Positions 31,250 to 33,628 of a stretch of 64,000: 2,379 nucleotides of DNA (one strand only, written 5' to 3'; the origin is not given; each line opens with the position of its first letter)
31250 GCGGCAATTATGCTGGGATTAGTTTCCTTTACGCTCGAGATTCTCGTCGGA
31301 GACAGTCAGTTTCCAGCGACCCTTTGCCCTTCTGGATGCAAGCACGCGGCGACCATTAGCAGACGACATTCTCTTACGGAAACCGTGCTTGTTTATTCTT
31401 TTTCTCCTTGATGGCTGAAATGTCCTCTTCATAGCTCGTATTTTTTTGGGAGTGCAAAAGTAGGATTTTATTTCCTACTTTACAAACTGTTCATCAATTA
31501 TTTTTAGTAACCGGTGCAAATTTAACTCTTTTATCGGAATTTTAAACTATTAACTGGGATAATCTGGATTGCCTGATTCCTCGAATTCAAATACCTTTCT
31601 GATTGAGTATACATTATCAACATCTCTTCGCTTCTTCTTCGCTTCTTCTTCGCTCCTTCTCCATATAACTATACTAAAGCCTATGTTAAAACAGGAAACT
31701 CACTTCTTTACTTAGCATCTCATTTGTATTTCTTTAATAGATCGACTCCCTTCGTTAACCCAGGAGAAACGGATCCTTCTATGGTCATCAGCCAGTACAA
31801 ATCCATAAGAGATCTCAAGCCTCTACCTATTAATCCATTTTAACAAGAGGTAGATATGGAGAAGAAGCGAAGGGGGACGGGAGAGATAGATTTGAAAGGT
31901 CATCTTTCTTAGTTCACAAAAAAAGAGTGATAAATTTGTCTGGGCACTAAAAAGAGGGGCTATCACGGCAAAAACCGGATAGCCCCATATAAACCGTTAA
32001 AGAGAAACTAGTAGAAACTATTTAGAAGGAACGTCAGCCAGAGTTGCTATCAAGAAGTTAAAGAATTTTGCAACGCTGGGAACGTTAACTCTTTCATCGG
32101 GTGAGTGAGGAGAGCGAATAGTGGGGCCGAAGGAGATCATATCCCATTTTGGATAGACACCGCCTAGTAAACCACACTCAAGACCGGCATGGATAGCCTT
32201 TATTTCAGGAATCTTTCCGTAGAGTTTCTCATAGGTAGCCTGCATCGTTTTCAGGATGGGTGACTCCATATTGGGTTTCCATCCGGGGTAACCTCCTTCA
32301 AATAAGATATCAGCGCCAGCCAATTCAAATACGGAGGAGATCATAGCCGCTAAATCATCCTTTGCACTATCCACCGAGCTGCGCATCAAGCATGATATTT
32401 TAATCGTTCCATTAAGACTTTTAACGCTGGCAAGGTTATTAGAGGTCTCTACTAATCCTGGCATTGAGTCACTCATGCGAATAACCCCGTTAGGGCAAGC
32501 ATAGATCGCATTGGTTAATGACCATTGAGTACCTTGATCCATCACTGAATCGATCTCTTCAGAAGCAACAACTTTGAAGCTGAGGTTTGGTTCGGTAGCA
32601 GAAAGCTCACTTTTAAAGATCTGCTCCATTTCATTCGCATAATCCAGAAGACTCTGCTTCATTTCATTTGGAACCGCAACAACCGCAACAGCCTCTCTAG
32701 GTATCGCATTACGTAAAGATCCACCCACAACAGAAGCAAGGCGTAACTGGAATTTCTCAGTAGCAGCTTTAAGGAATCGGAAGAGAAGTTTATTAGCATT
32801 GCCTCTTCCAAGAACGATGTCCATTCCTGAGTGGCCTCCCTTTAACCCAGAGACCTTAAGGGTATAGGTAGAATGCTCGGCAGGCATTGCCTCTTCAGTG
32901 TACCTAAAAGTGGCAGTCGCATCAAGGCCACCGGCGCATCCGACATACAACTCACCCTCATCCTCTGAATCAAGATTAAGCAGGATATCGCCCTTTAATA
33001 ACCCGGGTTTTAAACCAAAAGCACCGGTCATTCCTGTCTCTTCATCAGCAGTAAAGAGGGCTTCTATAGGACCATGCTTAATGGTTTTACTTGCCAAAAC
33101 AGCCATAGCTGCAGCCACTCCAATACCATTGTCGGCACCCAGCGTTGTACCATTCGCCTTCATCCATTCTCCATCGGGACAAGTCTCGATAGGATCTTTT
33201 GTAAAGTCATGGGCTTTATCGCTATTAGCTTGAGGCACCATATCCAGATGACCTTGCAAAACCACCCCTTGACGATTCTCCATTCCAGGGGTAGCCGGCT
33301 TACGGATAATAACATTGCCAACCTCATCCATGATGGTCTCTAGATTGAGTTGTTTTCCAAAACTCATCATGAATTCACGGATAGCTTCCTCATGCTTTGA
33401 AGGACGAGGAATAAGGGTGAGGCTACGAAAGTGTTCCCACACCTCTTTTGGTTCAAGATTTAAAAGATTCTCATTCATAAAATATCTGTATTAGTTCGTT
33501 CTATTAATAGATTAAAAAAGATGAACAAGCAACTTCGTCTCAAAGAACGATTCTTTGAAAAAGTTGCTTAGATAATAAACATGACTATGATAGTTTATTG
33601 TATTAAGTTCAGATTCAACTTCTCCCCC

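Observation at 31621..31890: Unclassified ~270-bp intergenic element with polypyrimidine/polypurine terminal inverted repeats built from 11-nt CpG-punctuated units (family copy 2 of 3)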

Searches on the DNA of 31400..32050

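Call 13: search_rna_families(source=window, start=31400, end=32050, threshold=evalue, max_evalue=10)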
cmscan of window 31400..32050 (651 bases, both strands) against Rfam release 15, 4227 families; matches with E-value up to 10: 8.
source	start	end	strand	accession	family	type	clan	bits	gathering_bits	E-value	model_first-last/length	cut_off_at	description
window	31788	31814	-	RF00588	SNORD41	Gene; snRNA; snoRNA; CD-box;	CL00058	21.2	41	0.19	39-65/70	no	Small nucleolar RNA SNORD41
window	31626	31897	+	RF04209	MIR7533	Gene; miRNA;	-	19.8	230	0.14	1-249/249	no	MIR7533 microRNA precursor family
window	31883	31934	+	RF01905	HOTAIR_2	Gene; lncRNA;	-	18.2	60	0.068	1-69/69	no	HOTAIR conserved region 2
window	31676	31749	-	RF00477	snosnR66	Gene; snRNA; snoRNA; CD-box;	-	17.7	65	8.4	1-104/104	no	Small nucleolar RNA snR66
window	31955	32013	-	RF00066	U7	Gene; snRNA;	-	16.2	34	0.71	1-62/62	no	U7 small nuclear RNA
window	31649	31871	-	RF04209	MIR7533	Gene; miRNA;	-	13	230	6.3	1-249/249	no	MIR7533 microRNA precursor family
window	31612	31651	-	RF01306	sR52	Gene; snRNA; snoRNA; CD-box;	-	12.5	50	6.1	1-60/60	no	Small nucleolar RNA sR52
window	31768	31898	-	RF02174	SMAD5-AS1_2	Gene; lncRNA;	-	11.4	50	2.6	1-129/129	no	SMAD5 antisense RNA 1 conserved region 2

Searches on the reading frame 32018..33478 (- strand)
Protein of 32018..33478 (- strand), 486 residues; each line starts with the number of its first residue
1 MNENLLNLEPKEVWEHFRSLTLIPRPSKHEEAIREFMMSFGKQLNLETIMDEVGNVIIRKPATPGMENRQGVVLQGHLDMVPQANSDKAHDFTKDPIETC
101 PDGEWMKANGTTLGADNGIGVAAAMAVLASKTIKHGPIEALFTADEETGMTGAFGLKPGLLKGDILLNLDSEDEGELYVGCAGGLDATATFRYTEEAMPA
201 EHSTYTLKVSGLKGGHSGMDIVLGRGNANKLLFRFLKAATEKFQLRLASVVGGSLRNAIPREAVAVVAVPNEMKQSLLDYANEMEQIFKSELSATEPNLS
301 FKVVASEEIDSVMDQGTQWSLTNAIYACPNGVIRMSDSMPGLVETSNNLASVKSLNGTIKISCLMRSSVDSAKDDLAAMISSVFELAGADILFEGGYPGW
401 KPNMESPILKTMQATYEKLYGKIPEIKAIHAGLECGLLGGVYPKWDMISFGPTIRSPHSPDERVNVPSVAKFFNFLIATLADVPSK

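Call 12: find_encoding_contigs(protein=window:32018-33478:-, flank=10000, max_places=10)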
Protein window:32018-33478:- (486 aa): 18 contigs read that carry it; 10 places shown.
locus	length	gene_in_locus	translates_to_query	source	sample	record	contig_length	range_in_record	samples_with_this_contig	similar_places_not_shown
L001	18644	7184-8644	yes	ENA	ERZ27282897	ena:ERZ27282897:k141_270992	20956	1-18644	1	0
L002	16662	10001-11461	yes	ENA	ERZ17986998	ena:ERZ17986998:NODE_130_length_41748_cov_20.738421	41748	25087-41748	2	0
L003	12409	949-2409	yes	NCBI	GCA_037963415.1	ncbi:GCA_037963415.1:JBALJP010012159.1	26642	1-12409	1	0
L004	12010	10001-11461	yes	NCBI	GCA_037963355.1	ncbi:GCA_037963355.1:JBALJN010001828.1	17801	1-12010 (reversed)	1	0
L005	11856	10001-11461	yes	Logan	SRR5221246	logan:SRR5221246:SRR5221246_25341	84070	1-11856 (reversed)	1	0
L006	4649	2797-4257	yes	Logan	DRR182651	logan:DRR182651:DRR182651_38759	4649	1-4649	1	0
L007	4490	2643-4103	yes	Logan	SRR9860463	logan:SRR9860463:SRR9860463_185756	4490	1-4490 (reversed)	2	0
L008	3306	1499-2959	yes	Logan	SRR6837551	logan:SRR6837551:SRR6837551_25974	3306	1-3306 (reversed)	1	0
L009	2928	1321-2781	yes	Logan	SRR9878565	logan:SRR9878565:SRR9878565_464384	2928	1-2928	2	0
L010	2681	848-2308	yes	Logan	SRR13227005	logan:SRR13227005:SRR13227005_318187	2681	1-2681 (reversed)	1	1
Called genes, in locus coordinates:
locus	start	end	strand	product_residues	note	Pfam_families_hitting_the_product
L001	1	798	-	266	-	?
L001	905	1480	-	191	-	PF01558:POR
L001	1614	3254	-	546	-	PF02776:TPP_enzyme_N (faint), PF01855:POR_N, PF02775:TPP_enzyme_C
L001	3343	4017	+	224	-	PF04336:ACP_PD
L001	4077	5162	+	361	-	PF01544:CorA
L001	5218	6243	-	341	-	PF01832:Glucosaminidase, PF01476:LysM (weak)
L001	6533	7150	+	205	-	PF02527:GidB, PF13847:Methyltransf_31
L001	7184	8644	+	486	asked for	PF01546:Peptidase_M20, PF07687:M20_dimer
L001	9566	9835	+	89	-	-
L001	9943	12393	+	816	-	PF09586:YfhO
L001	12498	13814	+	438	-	PF13579:Glyco_trans_4_4, PF13439:Glyco_transf_4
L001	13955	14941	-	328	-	PF01210:NAD_Gly3P_dh_N, PF02558:ApbA, PF03807:F420_oxidored (weak), PF07479:NAD_Gly3P_dh_C, PF20618:GPD_NAD_C_bact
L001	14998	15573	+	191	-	PF00702:Hydrolase (faint), PF08282:Hydrolase_3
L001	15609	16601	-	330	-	PF03631:Virul_fac_BrkB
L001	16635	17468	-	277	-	PF02749:QRPTase_N, PF01729:QRPTase_C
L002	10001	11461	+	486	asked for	PF01546:Peptidase_M20, PF07687:M20_dimer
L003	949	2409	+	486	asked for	PF01546:Peptidase_M20, PF07687:M20_dimer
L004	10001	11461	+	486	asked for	PF01546:Peptidase_M20, PF07687:M20_dimer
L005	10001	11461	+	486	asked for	PF01546:Peptidase_M20, PF07687:M20_dimer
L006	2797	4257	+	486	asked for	PF01546:Peptidase_M20, PF07687:M20_dimer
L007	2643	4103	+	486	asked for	PF01546:Peptidase_M20, PF07687:M20_dimer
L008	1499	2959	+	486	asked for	PF01546:Peptidase_M20, PF07687:M20_dimer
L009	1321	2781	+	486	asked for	PF01546:Peptidase_M20, PF07687:M20_dimer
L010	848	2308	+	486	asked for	PF01546:Peptidase_M20, PF07687:M20_dimer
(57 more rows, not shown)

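Call 32: find_homologous_proteins(query=window:32018-33478:-, max_evalue=1e-100)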
Query window:32018-33478:- (486 aa): 7997 proteins with E <= 1e-100 among 8000 candidates; the best 120 are listed.
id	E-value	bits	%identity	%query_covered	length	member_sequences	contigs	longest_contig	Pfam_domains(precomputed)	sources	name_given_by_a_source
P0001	0.0e+0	1088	99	100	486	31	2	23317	PF01546.34,PF07687.20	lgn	-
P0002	3.5e-251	852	77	100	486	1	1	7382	PF01546.34,PF07687.20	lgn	-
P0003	1.8e-250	850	77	100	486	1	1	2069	PF01546.34,PF07687.20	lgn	-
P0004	3.9e-250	849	77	100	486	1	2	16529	PF01546.34,PF07687.20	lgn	-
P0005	2.8e-247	839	76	100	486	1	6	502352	PF01546.34,PF07687.20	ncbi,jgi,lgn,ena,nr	ncbi:MAG TPA: cytosol nonspecific dipeptidase [Bacteroidales bacterium]|nr:MAG: cytosol nonspecific 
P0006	1.8e-245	833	75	100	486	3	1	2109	PF01546.34,PF07687.20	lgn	-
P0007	2.2e-245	833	76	100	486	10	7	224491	PF01546.34,PF07687.20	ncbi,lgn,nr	ncbi:MAG: aminoacyl-histidine dipeptidase [Bacteroidales bacterium]|nr:aminoacyl-histidine dipeptida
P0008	2.1e-243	827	75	100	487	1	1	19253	PF01546.34,PF07687.20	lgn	-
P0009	2.0e-227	774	71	100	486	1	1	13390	PF01546.34,PF07687.20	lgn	-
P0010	1.2e-225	768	72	99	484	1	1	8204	PF01546.34,PF07687.20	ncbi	-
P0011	6.6e-225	766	70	100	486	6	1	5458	PF01546.34,PF07687.20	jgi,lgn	jgi:dipeptidase D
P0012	5.0e-224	763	70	99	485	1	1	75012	PF01546.34,PF07687.20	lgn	-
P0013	3.2e-223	760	70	99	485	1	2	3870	PF01546.34,PF07687.20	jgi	jgi:dipeptidase D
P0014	1.9e-222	757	68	100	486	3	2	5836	PF01546.34,PF07687.20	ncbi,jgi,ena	jgi:dipeptidase D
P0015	1.3e-221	755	68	100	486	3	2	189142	PF01546.34,PF07687.20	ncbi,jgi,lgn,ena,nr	ncbi:MAG TPA: cytosol nonspecific dipeptidase [Bacteroidales bacterium]|nr:cytosol nonspecific dipep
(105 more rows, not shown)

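Call 33: find_encoding_contigs(protein=P0005, flank=10000, max_places=2)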
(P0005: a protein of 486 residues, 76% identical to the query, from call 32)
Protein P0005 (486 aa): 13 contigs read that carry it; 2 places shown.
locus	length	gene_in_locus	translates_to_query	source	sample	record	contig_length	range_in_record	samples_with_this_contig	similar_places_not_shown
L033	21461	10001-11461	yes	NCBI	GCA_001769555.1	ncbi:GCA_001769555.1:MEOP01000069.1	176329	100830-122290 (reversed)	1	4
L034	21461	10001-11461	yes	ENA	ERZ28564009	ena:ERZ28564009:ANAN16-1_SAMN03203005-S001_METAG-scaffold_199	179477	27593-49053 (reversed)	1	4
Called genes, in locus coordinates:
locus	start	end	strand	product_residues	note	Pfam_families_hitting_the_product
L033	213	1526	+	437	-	PF23019:DUF7033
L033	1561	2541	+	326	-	PF19992:DUF6427 (weak)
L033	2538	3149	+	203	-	PF01351:RNase_HII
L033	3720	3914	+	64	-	-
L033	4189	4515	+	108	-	-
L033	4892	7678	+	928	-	-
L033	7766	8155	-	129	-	PF00126:HTH_1 (weak)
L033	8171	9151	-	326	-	PF01832:Glucosaminidase, PF01476:LysM (weak)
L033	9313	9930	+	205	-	PF02527:GidB, PF13847:Methyltransf_31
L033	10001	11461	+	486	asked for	PF01546:Peptidase_M20, PF07687:M20_dimer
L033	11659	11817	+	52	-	PF00468:Ribosomal_L34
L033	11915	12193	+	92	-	PF16118:DUF4834 (weak)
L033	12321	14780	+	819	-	PF09586:YfhO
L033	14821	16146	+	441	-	PF13439:Glyco_transf_4 (weak), PF13579:Glyco_trans_4_4 (weak)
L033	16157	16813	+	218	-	PF25084:LbH_EIF2B (faint), PF24894:Hexapep_GlmU (faint), PF25087:GMPPB_C (faint), PF00132:Hexapep, PF14602:Hexapep_2 (weak)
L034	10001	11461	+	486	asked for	PF01546:Peptidase_M20, PF07687:M20_dimer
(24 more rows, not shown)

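Call 34: find_encoding_contigs(protein=P0007, flank=10000, max_places=2)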
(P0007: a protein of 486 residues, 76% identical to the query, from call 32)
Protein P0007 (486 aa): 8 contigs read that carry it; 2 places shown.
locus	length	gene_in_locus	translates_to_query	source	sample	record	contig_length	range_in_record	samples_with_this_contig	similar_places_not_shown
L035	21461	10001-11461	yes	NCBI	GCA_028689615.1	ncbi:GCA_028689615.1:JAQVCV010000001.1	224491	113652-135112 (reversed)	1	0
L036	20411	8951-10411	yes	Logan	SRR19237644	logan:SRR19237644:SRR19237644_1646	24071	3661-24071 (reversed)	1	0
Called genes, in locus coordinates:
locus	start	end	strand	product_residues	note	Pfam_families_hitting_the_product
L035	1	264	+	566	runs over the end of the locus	-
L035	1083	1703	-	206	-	PF10263:SprT-like (faint)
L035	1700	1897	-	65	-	-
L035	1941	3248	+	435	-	PF23019:DUF7033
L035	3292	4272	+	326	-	-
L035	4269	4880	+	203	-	PF01351:RNase_HII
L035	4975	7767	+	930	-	-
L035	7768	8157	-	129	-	PF00126:HTH_1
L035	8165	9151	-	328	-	PF01832:Glucosaminidase, PF01476:LysM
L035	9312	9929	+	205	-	PF02527:GidB, PF13847:Methyltransf_31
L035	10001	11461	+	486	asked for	PF01546:Peptidase_M20, PF07687:M20_dimer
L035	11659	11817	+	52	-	PF00468:Ribosomal_L34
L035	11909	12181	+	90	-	-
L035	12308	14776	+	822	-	PF09586:YfhO (weak)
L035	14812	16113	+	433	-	PF13579:Glyco_trans_4_4 (weak), PF13439:Glyco_transf_4 (weak)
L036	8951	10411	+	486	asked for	PF01546:Peptidase_M20, PF07687:M20_dimer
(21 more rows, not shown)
